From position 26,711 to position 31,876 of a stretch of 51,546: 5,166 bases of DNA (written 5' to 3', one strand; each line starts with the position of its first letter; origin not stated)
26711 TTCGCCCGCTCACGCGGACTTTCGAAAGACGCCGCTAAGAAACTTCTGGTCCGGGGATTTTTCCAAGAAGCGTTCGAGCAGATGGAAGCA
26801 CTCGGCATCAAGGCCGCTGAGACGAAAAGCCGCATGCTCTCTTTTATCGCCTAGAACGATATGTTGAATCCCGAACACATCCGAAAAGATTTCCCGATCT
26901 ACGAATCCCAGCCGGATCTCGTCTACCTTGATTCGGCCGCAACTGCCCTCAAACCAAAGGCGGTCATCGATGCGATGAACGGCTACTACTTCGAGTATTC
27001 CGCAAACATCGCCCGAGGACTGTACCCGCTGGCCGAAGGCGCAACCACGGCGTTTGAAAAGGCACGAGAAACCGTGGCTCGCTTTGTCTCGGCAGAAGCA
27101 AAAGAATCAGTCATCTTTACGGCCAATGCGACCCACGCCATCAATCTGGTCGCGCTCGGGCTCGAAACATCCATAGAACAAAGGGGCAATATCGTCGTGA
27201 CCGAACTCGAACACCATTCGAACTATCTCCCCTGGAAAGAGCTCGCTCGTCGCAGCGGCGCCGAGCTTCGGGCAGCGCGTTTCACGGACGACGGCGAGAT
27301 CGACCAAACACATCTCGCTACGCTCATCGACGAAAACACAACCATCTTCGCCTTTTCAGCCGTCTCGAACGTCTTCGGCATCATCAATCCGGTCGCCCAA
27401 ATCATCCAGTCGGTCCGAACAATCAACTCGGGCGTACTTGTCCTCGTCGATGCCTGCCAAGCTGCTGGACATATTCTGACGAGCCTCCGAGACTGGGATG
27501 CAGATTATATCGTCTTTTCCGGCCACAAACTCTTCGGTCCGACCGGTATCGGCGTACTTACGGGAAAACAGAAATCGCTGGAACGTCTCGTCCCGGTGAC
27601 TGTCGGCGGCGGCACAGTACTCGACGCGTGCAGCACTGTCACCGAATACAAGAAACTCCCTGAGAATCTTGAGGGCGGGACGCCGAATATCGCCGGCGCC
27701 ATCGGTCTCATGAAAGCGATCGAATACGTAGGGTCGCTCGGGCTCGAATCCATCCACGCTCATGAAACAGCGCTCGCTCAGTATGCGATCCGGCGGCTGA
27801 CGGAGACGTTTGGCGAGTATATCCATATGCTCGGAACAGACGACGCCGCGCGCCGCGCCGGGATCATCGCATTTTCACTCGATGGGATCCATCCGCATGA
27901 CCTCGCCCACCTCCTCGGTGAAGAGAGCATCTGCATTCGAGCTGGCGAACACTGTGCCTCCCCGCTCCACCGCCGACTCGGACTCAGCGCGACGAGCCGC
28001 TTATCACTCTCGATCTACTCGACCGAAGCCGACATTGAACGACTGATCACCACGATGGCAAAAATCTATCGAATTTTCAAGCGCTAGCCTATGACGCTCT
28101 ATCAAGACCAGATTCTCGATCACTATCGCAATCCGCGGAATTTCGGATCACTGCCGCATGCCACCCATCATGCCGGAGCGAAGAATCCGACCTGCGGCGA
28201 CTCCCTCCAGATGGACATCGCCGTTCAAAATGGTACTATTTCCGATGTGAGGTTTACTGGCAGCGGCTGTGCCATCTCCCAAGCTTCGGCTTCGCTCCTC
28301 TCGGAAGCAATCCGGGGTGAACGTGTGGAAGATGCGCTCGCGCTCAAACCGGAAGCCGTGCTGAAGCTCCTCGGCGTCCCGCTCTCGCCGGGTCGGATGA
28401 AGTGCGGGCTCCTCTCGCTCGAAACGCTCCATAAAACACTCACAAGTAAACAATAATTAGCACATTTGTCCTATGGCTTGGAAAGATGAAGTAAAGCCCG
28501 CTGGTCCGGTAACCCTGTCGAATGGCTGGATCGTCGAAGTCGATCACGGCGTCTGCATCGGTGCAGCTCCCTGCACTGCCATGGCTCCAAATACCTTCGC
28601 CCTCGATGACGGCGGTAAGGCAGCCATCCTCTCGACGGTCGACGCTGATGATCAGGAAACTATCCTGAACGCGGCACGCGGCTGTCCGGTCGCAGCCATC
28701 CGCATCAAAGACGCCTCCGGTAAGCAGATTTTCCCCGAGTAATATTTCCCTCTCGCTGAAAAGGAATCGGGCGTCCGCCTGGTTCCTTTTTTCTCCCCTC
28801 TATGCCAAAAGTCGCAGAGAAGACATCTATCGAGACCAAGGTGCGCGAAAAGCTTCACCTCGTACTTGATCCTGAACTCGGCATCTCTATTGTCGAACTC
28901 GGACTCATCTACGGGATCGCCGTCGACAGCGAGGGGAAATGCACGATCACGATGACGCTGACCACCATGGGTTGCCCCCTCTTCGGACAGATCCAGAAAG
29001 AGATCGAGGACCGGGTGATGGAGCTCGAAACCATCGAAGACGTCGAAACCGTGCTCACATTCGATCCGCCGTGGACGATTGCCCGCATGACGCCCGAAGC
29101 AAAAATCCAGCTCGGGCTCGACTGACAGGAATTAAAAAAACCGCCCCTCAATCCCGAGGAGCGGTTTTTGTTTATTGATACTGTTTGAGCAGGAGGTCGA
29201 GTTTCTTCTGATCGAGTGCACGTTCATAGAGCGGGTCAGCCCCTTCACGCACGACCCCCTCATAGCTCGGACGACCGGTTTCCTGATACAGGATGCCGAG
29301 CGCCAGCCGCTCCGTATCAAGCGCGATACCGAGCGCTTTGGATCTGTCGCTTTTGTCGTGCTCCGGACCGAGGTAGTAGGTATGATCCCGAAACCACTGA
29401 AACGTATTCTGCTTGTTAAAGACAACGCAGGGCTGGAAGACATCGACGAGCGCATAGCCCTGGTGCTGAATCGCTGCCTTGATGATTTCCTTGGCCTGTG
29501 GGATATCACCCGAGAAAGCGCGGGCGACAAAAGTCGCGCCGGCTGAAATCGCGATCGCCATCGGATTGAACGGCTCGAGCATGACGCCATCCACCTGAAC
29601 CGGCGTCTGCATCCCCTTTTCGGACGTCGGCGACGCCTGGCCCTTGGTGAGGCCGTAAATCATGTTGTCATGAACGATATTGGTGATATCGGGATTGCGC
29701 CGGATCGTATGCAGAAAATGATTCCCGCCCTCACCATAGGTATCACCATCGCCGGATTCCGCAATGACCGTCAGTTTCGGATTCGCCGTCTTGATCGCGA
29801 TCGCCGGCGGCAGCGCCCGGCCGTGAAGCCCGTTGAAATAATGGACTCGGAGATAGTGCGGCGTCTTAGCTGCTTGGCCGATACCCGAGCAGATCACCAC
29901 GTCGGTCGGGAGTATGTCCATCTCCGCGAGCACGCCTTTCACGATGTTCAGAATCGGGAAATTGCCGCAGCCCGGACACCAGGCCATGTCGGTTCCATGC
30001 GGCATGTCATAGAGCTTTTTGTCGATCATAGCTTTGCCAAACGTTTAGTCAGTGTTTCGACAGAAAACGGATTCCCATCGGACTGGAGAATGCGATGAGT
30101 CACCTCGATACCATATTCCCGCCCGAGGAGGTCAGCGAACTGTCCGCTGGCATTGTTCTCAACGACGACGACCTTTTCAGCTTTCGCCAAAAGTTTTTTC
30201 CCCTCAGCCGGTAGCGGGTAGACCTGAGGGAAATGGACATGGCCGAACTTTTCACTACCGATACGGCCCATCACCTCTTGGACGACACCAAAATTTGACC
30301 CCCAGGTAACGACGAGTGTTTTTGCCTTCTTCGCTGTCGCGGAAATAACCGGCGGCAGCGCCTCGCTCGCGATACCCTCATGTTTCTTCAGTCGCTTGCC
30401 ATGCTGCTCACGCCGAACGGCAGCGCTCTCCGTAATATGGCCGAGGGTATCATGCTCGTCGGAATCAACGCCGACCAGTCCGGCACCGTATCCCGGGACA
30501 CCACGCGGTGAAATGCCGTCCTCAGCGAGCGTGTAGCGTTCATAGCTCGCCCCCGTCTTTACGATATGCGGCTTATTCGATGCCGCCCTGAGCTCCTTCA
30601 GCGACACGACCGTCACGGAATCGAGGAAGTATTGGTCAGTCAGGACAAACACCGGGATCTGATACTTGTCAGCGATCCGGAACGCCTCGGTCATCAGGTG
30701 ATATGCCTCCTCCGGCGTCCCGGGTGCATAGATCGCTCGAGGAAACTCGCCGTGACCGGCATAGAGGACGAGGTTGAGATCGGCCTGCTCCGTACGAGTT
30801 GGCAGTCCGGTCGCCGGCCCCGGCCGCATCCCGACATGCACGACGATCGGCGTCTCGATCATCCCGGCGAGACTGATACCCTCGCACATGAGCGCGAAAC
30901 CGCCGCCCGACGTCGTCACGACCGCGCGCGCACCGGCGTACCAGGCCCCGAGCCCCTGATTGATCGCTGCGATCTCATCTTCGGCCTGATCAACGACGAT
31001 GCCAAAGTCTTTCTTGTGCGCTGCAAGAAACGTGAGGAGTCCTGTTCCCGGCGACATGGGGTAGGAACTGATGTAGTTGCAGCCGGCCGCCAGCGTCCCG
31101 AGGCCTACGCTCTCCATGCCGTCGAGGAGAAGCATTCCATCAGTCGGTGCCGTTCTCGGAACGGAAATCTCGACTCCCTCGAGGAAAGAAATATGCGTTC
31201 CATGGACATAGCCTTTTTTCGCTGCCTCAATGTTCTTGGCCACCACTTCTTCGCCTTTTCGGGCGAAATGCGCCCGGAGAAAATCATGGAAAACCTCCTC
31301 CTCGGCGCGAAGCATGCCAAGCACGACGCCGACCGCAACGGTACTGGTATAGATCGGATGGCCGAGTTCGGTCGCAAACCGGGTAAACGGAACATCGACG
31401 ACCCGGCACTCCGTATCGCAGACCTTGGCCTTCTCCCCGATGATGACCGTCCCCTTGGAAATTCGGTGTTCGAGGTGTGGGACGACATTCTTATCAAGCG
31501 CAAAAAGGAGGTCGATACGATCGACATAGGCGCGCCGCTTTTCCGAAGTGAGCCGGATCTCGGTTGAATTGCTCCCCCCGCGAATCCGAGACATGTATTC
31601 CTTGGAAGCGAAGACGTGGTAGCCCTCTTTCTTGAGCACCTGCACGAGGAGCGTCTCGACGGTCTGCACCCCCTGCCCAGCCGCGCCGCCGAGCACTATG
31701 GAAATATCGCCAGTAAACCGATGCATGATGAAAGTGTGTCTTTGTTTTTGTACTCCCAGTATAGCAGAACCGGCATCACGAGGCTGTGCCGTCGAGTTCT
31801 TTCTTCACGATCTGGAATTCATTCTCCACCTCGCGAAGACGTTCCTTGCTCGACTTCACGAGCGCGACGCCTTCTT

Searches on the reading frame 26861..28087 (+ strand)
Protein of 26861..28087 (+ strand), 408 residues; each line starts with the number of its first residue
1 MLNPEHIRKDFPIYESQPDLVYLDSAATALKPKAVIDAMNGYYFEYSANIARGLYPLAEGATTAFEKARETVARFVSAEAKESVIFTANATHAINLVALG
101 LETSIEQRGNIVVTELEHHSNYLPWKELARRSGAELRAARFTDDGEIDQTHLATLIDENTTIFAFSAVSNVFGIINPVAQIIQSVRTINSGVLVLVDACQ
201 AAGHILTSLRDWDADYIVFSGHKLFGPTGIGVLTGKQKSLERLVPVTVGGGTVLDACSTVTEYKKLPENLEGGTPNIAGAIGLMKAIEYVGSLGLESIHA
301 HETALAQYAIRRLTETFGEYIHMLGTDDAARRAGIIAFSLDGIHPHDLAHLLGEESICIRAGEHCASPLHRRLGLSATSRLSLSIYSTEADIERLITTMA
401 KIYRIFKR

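Call 68: search_protein_families(library=pfam, proteins=[window:26861-28087:+], max_evalue=0.00001)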
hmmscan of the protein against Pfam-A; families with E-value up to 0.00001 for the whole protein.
window:26861-28087:+ (408 aa): 1 family
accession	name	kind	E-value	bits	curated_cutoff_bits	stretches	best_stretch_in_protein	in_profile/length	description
PF00266.25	Aminotran_5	-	8.8e-125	416.9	21.5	1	21-395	1-371/371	Aminotransferase class-V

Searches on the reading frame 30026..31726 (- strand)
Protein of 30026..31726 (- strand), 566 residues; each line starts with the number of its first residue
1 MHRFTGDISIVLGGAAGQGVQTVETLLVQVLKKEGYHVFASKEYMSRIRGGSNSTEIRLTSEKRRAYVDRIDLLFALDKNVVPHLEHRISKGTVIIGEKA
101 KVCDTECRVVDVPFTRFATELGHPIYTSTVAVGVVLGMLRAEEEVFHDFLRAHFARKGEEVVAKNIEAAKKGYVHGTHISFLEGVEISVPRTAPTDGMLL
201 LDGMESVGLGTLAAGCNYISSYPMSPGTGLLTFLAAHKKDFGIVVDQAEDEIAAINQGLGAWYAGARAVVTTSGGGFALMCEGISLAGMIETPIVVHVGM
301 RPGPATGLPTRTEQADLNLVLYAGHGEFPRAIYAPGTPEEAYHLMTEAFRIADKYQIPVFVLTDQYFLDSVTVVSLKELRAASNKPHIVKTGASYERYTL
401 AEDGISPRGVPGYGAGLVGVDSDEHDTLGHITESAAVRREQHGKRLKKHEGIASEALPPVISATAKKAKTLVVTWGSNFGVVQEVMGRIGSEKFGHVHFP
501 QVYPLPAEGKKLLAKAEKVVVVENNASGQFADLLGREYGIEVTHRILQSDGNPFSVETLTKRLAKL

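Call 68: search_protein_families(library=pfam, proteins=[window:30026-31726:-], max_evalue=0.00001)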
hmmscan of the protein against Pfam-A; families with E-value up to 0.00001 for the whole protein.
window:30026-31726:- (566 aa): 2 families
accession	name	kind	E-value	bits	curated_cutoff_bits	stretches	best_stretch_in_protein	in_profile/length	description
PF01855.24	POR_N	-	3.9e-51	174.5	27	1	210-440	2-226/231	Pyruvate flavodoxin/ferredoxin oxidoreductase, thiamine diP-bdg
PF01558.24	POR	-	6.4e-32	111.5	27.4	1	16-173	1-172/173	Pyruvate ferredoxin/flavodoxin oxidoreductase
